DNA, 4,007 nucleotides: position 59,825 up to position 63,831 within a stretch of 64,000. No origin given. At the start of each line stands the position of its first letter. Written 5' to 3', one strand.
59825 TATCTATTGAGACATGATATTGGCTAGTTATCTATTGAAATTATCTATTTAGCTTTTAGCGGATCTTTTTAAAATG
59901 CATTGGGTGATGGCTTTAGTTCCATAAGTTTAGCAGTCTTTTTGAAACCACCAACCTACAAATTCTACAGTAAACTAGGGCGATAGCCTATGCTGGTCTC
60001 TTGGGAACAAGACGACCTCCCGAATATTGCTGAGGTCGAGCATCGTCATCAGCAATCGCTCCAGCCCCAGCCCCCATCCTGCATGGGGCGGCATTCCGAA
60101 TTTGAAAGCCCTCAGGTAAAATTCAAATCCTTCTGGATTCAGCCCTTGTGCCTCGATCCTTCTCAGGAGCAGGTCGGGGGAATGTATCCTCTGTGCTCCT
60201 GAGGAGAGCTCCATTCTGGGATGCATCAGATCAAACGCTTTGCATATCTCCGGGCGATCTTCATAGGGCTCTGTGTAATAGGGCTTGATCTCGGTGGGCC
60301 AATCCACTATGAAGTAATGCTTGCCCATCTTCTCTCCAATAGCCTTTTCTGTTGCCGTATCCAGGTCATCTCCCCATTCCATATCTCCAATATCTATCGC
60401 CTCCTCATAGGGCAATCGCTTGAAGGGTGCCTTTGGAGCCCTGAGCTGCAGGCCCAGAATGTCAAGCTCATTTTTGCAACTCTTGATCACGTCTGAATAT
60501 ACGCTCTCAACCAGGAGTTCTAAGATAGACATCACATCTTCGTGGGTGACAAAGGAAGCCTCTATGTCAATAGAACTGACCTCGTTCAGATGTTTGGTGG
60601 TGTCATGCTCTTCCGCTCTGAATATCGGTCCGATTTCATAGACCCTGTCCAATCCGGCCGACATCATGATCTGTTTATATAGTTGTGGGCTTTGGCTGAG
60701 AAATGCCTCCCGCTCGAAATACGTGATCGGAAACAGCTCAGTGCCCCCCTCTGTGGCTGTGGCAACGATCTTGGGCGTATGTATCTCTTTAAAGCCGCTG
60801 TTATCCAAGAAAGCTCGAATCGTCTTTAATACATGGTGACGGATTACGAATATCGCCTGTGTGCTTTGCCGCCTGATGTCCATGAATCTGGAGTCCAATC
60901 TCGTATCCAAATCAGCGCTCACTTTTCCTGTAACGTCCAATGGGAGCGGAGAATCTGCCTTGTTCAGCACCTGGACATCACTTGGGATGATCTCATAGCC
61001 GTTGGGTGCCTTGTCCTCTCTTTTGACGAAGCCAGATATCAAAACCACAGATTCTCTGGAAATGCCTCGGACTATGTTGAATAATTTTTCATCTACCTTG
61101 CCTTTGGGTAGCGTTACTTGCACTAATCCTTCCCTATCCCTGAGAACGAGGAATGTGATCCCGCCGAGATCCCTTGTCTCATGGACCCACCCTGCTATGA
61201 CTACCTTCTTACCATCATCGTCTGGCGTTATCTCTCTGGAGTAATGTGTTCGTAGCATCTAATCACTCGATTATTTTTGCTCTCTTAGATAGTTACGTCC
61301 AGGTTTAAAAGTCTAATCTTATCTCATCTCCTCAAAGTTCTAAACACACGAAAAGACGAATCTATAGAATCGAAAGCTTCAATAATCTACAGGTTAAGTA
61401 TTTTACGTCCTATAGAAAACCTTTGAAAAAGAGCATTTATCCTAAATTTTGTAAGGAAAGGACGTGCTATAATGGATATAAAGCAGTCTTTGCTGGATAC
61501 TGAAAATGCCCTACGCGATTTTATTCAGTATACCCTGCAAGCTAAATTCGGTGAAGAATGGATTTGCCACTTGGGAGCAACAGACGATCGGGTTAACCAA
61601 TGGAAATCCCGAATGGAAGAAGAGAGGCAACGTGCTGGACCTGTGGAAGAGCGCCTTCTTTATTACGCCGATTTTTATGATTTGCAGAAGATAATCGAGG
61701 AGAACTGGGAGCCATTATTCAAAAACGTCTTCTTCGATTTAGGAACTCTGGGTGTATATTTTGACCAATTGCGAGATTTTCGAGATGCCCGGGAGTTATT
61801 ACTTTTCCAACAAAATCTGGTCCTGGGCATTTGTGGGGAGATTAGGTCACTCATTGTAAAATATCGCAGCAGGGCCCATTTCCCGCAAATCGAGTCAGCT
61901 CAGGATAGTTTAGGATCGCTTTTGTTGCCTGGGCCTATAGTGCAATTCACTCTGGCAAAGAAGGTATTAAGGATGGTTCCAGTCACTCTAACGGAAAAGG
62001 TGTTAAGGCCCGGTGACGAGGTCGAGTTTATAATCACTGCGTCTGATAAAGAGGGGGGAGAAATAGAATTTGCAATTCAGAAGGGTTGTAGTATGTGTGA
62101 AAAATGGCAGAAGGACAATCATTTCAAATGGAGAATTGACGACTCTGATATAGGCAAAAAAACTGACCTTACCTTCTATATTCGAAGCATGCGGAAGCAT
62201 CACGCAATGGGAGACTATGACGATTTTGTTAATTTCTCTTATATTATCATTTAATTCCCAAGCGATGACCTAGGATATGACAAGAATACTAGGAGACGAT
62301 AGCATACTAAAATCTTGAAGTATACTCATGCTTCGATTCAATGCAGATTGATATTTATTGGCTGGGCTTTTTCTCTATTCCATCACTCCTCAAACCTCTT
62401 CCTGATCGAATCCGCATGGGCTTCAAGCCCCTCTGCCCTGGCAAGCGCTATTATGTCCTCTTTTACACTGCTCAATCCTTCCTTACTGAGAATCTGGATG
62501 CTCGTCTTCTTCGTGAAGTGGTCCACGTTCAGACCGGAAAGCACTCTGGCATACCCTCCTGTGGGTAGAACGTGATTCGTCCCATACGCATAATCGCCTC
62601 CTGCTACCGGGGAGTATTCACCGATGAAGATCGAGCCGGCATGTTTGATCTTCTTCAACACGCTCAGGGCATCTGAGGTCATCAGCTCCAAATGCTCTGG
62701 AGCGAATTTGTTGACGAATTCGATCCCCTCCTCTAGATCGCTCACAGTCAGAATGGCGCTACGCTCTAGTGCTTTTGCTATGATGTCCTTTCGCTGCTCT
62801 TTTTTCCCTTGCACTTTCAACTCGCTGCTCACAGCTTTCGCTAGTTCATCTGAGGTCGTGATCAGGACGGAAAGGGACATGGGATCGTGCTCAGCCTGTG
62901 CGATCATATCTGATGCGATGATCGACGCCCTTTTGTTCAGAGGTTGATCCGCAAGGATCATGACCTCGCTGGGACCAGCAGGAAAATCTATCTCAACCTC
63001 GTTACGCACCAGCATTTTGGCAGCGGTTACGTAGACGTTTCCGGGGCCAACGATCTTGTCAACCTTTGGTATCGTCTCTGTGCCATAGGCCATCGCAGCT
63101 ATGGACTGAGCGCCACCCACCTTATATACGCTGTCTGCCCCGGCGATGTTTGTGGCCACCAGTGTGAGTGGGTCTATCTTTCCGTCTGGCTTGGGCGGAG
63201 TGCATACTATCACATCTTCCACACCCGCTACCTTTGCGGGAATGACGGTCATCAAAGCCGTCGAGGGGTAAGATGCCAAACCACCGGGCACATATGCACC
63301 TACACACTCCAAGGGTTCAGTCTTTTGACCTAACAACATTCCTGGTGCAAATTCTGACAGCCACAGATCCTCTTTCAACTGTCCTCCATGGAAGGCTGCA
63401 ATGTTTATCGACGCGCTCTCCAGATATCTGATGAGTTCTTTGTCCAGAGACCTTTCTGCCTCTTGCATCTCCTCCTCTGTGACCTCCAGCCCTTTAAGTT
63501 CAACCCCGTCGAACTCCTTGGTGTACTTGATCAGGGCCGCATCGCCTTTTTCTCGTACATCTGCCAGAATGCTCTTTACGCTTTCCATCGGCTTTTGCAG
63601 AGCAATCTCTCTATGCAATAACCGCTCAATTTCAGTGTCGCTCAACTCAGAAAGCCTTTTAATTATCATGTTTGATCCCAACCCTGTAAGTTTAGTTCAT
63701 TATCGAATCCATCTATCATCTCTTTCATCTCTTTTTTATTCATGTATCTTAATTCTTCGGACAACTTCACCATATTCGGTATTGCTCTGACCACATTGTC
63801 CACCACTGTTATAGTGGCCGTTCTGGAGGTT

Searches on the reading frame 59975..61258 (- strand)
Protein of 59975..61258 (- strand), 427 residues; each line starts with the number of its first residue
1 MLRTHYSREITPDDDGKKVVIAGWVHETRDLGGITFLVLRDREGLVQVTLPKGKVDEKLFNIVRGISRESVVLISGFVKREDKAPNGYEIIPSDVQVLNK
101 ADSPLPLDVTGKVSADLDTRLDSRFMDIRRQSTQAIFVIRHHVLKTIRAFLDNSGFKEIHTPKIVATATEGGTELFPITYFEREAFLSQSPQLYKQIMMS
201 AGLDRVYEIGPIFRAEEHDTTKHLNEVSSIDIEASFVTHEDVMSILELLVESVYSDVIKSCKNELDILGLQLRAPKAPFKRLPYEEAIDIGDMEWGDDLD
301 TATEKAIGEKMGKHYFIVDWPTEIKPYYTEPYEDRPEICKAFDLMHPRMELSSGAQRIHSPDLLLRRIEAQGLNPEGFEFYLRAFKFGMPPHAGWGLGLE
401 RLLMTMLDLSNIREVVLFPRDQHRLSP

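Call 81: search_protein_families(library=pfam, proteins=[window:59975-61258:-], max_evalue=0.00001)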
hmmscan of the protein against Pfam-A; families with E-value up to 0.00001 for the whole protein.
window:59975-61258:- (427 aa): 2 families
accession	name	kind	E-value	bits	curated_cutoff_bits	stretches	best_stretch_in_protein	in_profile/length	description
PF00152.25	tRNA-synt_2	-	2e-93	313.3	25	1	117-422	2-308/308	tRNA synthetases class II (D, K and N)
PF01336.31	tRNA_anti-codon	-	2.8e-16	59.6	27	1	19-98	1-75/75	OB-fold nucleic acid binding domain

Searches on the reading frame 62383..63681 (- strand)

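Call 81: search_protein_families(library=pfam, proteins=[window:62383-63681:-], max_evalue=0.00001)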
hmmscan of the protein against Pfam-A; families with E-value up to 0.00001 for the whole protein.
window:62383-63681:- (432 aa): 1 family
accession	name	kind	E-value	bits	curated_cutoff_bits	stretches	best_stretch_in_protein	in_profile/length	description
PF00815.25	Histidinol_dh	-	5.4e-167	556.4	27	1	28-430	8-411/411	Histidinol dehydrogenase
